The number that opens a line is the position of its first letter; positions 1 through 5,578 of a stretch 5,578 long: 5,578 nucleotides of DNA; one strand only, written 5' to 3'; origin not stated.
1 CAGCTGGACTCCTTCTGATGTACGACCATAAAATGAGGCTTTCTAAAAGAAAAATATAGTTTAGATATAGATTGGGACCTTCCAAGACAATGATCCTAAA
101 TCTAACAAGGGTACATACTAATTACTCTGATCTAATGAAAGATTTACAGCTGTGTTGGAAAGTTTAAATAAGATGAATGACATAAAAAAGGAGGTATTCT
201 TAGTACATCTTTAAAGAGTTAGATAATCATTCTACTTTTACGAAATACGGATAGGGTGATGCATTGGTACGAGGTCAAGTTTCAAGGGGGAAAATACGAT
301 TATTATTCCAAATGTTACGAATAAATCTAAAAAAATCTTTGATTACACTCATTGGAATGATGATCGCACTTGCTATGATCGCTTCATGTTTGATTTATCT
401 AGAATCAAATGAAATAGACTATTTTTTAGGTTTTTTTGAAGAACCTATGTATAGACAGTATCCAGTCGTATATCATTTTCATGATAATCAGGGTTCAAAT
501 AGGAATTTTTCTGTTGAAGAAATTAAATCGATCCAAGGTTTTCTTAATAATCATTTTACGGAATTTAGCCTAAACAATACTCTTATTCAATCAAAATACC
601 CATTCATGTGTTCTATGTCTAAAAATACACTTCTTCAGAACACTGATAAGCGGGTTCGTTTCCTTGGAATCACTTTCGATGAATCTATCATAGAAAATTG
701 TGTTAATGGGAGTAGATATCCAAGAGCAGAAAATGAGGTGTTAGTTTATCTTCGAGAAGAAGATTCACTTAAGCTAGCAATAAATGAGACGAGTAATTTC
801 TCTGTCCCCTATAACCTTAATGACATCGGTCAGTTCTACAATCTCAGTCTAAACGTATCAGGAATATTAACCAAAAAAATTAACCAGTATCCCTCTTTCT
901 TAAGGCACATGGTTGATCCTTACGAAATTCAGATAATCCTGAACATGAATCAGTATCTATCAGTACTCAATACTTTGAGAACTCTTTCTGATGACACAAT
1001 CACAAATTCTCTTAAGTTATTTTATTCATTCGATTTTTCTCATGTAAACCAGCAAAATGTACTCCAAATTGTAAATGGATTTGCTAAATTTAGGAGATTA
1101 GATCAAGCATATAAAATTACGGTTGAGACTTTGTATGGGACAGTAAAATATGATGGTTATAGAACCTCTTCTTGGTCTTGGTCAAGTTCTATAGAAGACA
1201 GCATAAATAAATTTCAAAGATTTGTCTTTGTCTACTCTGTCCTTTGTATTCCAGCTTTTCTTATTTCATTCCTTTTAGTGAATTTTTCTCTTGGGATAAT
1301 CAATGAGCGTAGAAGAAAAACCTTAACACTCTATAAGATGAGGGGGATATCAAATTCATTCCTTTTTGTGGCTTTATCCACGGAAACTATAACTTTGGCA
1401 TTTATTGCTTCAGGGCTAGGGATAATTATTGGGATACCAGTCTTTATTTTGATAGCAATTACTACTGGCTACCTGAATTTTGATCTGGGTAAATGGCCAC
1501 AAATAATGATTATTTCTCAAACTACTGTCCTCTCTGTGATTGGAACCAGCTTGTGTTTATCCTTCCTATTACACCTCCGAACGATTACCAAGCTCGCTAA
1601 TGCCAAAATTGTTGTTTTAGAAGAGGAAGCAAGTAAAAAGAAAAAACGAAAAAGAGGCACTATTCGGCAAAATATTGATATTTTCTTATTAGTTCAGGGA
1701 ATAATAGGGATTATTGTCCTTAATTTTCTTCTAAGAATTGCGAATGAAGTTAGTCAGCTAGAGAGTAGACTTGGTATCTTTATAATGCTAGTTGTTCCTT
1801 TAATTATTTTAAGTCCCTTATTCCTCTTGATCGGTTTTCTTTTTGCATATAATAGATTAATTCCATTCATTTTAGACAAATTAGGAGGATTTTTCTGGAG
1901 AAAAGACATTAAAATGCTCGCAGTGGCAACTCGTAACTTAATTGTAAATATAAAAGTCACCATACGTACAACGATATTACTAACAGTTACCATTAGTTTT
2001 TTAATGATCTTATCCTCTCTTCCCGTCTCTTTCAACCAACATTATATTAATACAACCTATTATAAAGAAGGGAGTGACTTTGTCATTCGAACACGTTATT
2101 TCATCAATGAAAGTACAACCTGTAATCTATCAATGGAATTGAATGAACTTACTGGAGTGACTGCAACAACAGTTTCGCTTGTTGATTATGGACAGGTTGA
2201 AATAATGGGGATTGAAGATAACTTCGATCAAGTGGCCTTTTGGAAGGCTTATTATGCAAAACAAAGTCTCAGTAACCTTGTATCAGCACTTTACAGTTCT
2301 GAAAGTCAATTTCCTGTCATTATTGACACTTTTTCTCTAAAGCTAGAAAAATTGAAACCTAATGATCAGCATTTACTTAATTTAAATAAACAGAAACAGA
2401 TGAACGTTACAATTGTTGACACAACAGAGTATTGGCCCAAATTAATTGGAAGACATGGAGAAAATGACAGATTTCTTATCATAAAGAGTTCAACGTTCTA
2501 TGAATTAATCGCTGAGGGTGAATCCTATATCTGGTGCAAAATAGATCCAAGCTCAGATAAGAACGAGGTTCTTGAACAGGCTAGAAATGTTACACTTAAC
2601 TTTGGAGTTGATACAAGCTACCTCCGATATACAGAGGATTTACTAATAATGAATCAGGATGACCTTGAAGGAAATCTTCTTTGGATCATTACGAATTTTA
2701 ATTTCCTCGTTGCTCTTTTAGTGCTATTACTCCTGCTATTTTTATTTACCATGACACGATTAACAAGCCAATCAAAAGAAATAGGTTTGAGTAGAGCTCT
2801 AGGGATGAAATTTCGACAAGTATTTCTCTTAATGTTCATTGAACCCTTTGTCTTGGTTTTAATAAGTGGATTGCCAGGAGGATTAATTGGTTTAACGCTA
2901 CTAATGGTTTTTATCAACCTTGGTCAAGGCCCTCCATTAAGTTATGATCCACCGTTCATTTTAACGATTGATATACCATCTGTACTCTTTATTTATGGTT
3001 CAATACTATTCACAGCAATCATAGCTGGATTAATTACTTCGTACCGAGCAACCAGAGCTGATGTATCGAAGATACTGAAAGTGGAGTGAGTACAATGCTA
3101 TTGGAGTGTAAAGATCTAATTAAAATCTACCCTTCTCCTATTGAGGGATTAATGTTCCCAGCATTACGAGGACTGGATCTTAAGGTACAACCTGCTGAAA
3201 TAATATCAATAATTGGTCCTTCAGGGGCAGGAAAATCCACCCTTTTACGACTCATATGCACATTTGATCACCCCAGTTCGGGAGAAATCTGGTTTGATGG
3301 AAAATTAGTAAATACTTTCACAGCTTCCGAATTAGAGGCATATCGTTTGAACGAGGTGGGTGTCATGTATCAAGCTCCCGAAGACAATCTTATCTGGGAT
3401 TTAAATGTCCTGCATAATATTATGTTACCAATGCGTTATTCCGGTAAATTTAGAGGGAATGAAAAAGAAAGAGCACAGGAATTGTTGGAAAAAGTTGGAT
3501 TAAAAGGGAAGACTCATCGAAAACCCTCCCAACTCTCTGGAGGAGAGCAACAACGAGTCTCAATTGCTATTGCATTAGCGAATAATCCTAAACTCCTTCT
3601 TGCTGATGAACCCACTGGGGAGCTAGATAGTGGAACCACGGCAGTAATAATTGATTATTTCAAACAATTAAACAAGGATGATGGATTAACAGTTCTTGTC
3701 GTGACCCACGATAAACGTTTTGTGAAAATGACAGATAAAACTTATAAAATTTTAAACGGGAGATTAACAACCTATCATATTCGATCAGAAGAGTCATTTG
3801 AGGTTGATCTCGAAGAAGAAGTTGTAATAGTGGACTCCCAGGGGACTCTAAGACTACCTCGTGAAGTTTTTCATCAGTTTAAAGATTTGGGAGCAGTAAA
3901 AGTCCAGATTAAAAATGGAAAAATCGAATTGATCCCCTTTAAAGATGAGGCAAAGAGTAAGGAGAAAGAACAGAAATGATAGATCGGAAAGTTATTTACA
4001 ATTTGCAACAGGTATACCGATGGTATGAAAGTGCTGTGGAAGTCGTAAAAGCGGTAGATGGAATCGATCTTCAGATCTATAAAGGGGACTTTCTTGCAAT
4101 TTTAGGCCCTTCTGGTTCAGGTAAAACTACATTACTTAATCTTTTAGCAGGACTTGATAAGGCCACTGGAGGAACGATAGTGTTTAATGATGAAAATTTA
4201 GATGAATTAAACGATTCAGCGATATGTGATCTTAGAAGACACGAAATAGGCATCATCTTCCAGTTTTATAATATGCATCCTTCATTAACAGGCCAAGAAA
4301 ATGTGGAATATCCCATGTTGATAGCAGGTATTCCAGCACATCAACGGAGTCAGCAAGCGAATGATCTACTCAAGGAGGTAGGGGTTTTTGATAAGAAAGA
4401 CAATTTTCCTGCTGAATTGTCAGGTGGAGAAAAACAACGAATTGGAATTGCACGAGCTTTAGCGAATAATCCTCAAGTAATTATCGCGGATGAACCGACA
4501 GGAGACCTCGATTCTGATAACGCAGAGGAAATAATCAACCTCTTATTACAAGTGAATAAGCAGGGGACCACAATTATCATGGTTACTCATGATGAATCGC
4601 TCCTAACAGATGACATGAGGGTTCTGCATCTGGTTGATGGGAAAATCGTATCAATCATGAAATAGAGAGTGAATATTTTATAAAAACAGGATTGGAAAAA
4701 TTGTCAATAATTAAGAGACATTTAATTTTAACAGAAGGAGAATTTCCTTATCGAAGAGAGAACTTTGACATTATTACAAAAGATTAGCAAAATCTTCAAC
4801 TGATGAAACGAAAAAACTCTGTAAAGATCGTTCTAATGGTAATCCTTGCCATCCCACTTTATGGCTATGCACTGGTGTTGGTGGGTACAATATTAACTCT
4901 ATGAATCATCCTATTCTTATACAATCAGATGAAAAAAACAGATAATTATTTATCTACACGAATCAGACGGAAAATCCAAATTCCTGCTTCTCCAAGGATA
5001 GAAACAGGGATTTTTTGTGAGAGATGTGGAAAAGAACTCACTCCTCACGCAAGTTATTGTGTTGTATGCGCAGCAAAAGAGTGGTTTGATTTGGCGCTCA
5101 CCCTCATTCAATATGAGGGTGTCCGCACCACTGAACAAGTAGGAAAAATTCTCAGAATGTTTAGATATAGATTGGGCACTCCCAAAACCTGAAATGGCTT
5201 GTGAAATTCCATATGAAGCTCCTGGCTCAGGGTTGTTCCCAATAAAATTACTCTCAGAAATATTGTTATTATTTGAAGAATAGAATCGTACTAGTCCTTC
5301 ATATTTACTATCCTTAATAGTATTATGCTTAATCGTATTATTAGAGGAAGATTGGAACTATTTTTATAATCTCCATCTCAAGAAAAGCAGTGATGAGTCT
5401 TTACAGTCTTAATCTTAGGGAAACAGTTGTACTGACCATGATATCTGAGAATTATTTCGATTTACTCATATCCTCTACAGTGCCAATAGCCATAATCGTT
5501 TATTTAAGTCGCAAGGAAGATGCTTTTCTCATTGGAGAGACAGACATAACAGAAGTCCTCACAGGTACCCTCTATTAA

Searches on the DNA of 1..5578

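Call 6: search_rna_families(source=window, threshold=evalue, max_evalue=1)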
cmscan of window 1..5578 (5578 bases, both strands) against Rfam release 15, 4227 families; matches with E-value up to 1: 0.
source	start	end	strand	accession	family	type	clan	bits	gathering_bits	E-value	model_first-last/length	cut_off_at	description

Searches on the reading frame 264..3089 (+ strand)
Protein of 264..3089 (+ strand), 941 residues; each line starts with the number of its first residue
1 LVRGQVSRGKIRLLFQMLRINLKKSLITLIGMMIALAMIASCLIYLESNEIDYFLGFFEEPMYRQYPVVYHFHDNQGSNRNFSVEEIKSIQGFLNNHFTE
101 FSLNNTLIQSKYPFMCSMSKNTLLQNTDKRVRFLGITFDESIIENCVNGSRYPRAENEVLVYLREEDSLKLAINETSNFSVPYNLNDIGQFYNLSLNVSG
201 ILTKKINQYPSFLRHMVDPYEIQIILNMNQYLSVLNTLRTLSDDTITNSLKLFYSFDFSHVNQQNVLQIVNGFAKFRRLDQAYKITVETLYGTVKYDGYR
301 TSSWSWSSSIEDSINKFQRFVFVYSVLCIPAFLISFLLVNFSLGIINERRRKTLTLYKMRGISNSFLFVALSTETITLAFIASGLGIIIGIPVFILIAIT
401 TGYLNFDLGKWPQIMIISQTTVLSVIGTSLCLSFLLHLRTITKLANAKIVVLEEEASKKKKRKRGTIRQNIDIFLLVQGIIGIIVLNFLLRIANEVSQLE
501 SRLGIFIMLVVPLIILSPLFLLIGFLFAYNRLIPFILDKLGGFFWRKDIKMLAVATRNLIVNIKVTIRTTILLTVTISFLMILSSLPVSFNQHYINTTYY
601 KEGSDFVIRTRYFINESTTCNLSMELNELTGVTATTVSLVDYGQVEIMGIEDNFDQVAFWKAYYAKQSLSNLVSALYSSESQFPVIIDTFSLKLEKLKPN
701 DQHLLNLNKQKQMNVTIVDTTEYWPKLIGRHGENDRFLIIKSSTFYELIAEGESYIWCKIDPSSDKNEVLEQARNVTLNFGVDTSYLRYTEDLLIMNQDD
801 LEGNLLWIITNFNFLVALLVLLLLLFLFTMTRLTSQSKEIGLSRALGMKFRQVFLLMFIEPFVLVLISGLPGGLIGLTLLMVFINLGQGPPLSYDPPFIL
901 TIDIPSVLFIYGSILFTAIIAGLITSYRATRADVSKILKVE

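Call 5: search_protein_families(library=pfam, proteins=[window:264-3089:+], max_evalue=0.01)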
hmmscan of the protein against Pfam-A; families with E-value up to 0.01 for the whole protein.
window:264-3089:+ (941 aa): 1 family
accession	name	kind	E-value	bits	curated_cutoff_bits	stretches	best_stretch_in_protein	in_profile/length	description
PF02687.27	FtsX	-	1.7e-16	60.8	25.5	2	814-932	4-118/120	FtsX-like permease C-terminal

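Call 59: find_homologous_proteins(query=window:264-3089:+, max_evalue=1e-50)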
Query window:264-3089:+ (941 aa): 10 proteins with E <= 1e-50 among 8000 candidates. Only proteins of 517 to 1647 residues were searched: fused or split forms outside these lengths cannot appear, so this answer is no evidence that the protein stands alone or is whole; lengths 'longer' or 'shorter' looks for them.
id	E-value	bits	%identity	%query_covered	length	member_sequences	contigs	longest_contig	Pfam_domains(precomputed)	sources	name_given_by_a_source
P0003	0.0e+0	2047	100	100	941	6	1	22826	PF02687.28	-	-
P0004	0.0e+0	1202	61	100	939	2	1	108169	PF02687.28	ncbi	ncbi:MAG: FtsX-like permease family protein [Promethearchaeota archaeon]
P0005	0.0e+0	1081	56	100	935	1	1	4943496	PF02687.28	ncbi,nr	ncbi:MAG: FtsX-like permease family protein [Candidatus Heimdallarchaeota archaeon]|nr:MAG: FtsX-lik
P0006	0.0e+0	1060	54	100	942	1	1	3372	PF02687.28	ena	-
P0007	0.0e+0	1050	55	100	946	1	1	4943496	PF02687.28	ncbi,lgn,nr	ncbi:MAG: ABC transporter permease [Candidatus Heimdallarchaeota archaeon]|nr:MAG: ABC transporter p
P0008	0.0e+0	1026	53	100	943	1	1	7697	PF02687.28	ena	-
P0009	2.7e-270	918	50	100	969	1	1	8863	PF02687.28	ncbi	-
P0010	8.1e-186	638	39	99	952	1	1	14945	PF02687.28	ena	-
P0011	9.4e-183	628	40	97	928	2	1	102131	PF02687.28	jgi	jgi:ABC-type antimicrobial peptide transport system permease subunit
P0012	2.1e-161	557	36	97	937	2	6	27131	PF02687.28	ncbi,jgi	ncbi:MAG: FtsX-like permease family protein [Candidatus Hodarchaeales archaeon]|jgi:ABC-type antimic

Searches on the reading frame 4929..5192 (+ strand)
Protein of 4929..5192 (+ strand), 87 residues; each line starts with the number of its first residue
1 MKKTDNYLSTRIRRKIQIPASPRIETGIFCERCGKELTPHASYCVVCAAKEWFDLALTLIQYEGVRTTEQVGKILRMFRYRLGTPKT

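Call 5: search_protein_families(library=pfam, proteins=[window:4929-5192:+], max_evalue=0.01)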
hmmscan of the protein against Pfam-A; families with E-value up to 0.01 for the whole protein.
window:4929-5192:+ (87 aa): 2 families
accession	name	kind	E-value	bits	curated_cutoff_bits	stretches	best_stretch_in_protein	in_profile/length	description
PF13240.11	Zn_Ribbon_1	-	0.00023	21.3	25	1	29-49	1-21/23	zinc-ribbon domain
PF12773.13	DZR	-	0.0099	16.5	27.3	0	29-47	26-44/45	Double zinc ribbon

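Call 21: find_encoding_contigs(protein=window:4929-5192:+, flank=10000, max_places=10)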
Protein window:4929-5192:+ (87 aa): 5 contigs read that carry it; 4 places shown.
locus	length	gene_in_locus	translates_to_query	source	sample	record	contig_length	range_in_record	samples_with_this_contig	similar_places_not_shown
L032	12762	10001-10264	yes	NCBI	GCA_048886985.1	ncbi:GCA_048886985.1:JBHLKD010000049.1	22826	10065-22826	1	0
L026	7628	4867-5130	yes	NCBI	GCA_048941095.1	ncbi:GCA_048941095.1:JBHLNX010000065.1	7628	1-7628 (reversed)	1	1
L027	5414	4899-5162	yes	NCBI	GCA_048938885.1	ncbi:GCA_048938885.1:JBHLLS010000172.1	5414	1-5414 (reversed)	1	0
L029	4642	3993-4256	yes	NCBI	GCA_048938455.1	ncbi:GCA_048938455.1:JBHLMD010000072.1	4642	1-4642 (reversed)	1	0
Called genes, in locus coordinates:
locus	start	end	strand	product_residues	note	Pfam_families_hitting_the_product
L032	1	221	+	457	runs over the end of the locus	-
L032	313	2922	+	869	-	PF05048:NosD, PF13229:Beta_helix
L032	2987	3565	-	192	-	PF00071:Ras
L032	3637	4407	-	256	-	-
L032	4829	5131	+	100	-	-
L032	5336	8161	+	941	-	PF02687:FtsX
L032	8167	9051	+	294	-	PF00005:ABC_tran, PF02463:SMC_N (weak), PF13304:AAA_21 (faint)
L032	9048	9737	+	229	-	PF02463:SMC_N (faint), PF00005:ABC_tran, PF13304:AAA_21 (faint)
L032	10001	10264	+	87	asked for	-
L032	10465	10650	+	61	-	-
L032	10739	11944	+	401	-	-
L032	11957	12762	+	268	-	PF13240:Zn_Ribbon_1 (weak)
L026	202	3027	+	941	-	PF02687:FtsX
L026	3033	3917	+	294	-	PF00005:ABC_tran, PF02463:SMC_N (weak), PF13304:AAA_21 (faint)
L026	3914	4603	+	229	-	PF02463:SMC_N (faint), PF00005:ABC_tran, PF13304:AAA_21 (faint)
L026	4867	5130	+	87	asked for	-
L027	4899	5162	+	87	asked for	-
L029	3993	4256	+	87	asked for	-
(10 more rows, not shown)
